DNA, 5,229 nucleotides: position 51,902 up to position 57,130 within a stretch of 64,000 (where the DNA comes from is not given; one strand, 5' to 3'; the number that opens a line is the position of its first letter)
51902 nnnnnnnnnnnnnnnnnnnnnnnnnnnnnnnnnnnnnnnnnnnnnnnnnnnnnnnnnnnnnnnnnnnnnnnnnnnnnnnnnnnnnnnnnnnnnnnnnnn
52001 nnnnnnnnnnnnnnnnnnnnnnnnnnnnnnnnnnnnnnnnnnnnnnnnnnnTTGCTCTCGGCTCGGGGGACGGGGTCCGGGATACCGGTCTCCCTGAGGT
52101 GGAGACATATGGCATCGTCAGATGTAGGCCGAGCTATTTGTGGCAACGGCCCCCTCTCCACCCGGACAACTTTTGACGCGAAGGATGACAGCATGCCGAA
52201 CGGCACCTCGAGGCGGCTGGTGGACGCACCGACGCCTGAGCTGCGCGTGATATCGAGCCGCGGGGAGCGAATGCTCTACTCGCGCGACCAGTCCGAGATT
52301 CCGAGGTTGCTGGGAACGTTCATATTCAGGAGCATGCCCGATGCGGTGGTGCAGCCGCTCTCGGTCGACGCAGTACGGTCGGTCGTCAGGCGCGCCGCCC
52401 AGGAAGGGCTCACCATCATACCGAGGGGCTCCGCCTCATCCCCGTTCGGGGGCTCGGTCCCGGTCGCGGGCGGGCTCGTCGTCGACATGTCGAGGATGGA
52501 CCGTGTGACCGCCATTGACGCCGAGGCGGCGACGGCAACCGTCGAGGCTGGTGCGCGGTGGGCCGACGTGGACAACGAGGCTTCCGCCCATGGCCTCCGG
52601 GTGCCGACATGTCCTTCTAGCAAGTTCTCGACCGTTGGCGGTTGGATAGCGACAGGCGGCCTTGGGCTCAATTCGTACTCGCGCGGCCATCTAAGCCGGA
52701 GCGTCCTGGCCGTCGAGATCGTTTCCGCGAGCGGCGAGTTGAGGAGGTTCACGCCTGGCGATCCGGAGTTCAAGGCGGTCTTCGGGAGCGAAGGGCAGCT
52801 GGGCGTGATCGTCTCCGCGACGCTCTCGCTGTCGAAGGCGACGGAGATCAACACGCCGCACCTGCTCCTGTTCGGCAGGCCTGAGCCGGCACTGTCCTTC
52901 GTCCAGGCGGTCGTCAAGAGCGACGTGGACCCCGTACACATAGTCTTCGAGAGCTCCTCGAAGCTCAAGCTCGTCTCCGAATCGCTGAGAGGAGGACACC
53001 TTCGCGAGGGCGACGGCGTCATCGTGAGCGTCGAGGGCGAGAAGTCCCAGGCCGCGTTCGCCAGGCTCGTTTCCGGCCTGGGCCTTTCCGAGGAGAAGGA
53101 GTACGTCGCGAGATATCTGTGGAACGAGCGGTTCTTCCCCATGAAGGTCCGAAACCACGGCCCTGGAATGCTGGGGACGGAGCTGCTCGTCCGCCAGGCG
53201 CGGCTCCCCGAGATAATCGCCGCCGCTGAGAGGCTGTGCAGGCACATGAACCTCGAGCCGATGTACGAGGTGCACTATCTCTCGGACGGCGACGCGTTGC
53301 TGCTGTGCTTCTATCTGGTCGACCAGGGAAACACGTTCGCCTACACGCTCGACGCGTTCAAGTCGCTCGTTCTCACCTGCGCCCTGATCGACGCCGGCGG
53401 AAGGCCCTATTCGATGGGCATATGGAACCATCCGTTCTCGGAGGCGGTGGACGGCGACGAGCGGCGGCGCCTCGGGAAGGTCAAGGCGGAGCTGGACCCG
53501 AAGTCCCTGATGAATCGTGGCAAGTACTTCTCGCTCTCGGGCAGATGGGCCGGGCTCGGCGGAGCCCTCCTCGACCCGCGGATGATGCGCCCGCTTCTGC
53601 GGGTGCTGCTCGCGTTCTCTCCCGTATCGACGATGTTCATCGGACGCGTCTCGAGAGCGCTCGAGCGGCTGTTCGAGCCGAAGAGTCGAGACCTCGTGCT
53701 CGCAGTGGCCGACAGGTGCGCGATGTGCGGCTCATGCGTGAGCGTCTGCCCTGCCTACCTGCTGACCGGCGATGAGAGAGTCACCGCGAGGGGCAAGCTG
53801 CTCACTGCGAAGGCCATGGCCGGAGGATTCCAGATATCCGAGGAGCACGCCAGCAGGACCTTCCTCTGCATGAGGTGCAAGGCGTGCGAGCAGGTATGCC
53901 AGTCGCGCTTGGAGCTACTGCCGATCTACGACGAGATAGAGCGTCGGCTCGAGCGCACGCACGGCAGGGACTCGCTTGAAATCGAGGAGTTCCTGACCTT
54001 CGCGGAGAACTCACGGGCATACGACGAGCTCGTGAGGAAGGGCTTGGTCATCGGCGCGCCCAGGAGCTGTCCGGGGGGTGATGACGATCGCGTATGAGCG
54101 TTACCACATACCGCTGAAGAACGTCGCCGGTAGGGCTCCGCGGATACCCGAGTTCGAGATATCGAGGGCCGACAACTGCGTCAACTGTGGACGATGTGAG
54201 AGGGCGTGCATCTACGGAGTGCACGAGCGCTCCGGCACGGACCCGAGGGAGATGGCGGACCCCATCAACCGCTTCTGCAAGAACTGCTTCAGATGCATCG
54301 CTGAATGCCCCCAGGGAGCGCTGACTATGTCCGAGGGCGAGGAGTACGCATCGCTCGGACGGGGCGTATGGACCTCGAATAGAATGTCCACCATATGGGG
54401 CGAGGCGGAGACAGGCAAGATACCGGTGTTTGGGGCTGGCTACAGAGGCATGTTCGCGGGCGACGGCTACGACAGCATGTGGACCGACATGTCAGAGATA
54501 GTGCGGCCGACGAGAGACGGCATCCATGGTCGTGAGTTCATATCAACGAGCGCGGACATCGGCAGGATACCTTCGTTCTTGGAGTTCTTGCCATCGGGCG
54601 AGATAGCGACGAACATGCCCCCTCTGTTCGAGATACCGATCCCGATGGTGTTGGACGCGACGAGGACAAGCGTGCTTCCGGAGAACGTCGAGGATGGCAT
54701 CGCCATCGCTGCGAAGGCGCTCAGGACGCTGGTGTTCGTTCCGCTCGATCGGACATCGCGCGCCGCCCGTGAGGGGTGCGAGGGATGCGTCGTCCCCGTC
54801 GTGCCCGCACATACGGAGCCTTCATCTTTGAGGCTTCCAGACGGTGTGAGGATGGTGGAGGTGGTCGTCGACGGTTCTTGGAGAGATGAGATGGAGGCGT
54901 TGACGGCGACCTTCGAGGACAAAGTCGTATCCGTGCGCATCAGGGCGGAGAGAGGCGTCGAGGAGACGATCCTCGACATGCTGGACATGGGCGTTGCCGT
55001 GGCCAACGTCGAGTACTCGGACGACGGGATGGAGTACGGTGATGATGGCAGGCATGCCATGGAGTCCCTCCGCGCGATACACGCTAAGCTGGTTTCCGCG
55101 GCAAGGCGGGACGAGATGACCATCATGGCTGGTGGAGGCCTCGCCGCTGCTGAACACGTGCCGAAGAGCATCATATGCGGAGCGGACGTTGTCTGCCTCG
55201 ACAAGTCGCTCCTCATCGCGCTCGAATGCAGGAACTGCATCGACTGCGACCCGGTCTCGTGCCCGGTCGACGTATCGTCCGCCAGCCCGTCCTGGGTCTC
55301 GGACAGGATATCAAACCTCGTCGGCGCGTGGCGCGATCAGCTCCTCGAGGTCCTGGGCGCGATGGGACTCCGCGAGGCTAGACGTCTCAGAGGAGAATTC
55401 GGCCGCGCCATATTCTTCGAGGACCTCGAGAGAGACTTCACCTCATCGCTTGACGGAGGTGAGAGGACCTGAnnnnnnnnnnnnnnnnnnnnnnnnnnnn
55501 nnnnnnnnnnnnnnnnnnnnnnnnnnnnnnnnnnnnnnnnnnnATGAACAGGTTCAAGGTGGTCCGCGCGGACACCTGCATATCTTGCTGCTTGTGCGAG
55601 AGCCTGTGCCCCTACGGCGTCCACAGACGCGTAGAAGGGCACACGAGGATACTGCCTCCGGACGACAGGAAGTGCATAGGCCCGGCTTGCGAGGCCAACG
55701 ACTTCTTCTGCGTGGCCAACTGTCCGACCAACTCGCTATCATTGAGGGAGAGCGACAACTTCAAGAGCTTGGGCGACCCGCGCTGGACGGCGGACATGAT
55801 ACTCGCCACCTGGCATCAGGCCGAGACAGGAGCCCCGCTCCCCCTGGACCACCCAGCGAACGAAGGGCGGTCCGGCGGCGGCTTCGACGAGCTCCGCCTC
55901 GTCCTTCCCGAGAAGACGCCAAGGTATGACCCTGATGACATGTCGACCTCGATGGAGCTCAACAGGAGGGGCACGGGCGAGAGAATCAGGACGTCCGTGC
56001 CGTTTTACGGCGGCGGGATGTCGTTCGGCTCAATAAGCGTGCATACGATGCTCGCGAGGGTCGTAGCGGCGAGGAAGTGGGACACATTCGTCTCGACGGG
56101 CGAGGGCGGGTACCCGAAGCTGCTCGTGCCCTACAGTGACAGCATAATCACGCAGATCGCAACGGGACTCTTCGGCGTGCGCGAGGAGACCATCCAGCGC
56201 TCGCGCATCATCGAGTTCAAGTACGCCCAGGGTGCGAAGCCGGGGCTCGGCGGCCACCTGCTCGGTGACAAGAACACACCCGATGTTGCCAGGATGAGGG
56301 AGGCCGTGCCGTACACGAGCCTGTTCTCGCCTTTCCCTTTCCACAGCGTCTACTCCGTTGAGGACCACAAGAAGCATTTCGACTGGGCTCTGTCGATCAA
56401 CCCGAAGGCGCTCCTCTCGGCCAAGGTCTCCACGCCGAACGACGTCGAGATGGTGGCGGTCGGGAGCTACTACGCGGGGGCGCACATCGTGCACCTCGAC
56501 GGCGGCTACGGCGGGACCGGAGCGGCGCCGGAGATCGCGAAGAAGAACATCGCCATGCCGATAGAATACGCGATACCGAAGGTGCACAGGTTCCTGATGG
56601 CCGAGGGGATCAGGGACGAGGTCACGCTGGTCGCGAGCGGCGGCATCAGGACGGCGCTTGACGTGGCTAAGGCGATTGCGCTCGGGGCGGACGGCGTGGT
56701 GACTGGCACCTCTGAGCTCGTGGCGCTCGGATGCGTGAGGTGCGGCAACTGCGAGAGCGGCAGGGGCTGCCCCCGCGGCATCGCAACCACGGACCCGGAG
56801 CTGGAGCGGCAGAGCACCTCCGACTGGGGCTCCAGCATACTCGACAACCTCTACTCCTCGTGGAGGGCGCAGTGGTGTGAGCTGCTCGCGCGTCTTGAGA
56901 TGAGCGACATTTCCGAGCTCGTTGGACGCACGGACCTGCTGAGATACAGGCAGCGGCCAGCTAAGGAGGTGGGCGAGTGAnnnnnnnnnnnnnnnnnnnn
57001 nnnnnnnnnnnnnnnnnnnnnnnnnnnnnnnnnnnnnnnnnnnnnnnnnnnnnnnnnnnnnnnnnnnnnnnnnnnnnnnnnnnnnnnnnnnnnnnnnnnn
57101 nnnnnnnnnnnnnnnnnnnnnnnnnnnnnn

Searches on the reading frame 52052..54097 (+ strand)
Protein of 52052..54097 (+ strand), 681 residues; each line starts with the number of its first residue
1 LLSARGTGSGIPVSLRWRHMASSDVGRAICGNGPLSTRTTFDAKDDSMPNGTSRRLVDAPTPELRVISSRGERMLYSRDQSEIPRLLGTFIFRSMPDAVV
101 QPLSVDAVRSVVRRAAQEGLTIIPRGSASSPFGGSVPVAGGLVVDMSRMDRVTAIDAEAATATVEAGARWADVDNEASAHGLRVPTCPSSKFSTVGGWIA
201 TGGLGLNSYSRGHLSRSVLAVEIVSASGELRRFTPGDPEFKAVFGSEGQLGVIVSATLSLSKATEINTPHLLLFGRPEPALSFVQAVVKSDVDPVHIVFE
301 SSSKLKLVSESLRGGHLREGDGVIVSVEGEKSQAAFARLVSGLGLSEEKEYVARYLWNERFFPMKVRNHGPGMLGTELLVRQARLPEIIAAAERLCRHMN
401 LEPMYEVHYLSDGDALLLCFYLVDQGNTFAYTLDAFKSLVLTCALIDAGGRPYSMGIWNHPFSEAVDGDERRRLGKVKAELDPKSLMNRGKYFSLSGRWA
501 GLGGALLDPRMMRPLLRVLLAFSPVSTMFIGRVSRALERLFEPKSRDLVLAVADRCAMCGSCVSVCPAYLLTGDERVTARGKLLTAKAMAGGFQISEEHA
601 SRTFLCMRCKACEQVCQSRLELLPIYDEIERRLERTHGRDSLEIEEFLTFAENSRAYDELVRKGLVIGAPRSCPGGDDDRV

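Call 11: search_protein_families(library=pfam, proteins=[window:52052-54097:+], max_evalue=0.0001)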
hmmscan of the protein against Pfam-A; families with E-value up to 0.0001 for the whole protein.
window:52052-54097:+ (681 aa): 9 families
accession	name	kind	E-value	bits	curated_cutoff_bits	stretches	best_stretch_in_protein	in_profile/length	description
PF01565.28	FAD_binding_4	-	1.1e-34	119.6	26.4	1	96-233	1-138/139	FAD binding domain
PF13183.11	Fer4_8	-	9.2e-10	39.4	27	1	553-618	2-66/68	4Fe-4S dicluster domain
PF13484.11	Fer4_16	-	2.9e-07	31.6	30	1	555-616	1-63/66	4Fe-4S double cluster binding domain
PF12838.12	Fer4_7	-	3e-07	31.2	27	1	555-618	1-50/52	4Fe-4S dicluster domain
PF13534.11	Fer4_17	-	1.3e-06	29.2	22.2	1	555-620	1-60/61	4Fe-4S dicluster domain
PF00037.32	Fer4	-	2.3e-05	24.5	21.1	0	553-568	5-20/24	4Fe-4S binding domain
PF13237.11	Fer4_10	-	2.5e-05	24.6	25.5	1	552-616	5-52/53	4Fe-4S dicluster domain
PF12797.12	Fer4_2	-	2.8e-05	24.2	24.5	0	549-568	3-22/22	4Fe-4S binding domain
PF13187.11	Fer4_9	-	5.6e-05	23.5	27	0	555-618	1-49/52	4Fe-4S dicluster domain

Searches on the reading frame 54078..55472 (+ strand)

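Call 11: search_protein_families(library=pfam, proteins=[window:54078-55472:+], max_evalue=0.0001)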
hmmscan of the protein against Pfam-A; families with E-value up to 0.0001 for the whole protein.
window:54078-55472:+ (464 aa): 6 families
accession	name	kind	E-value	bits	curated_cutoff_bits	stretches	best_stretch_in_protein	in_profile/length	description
PF01645.23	Glu_synthase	-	7.2e-11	42.3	20.4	1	324-431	253-368/369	Conserved region in glutamate synthase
PF12838.12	Fer4_7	-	1.9e-07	31.9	27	0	22-48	27-52/52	4Fe-4S dicluster domain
PF13187.11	Fer4_9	-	1.4e-05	25.4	27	1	33-81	1-51/52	4Fe-4S dicluster domain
PF14697.11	Fer4_21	-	1.7e-05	25.3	35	1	31-84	5-59/59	4Fe-4S dicluster domain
PF13484.11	Fer4_16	-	2.2e-05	25.6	30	0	67-85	2-20/66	4Fe-4S double cluster binding domain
PF13237.11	Fer4_10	-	8.1e-05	22.9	25.5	0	31-78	6-53/53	4Fe-4S dicluster domain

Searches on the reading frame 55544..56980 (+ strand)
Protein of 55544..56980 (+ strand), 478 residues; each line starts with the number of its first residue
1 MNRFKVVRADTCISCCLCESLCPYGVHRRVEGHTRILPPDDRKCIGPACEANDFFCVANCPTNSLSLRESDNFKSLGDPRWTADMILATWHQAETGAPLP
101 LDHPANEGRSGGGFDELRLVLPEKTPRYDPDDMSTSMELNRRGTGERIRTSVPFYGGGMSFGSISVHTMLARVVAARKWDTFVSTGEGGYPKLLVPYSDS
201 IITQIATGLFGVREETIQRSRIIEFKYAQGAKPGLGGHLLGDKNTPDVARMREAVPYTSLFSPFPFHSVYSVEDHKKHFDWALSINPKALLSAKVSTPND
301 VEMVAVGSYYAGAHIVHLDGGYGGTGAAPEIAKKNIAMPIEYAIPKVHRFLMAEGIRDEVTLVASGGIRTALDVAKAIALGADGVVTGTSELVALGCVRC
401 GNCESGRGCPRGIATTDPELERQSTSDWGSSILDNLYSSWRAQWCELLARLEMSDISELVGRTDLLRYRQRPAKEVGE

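Call 11: search_protein_families(library=pfam, proteins=[window:55544-56980:+], max_evalue=0.0001)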
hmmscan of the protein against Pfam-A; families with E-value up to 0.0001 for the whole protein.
window:55544-56980:+ (478 aa): 5 families
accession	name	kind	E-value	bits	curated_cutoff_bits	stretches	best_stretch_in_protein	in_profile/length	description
PF01645.23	Glu_synthase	-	1.4e-84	284.9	20.4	1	147-451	62-366/369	Conserved region in glutamate synthase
PF01070.24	FMN_dh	-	7.4e-07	29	24.9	1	353-396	267-310/350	FMN-dependent dehydrogenase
PF12838.12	Fer4_7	-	5.3e-05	24.1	27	0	11-63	1-51/52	4Fe-4S dicluster domain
PF00478.31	IMPDH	-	6.7e-05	22.5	25.6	0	312-389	166-237/345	IMP dehydrogenase / GMP reductase domain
PF13187.11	Fer4_9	-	8.1e-05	23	27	0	12-63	2-50/52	4Fe-4S dicluster domain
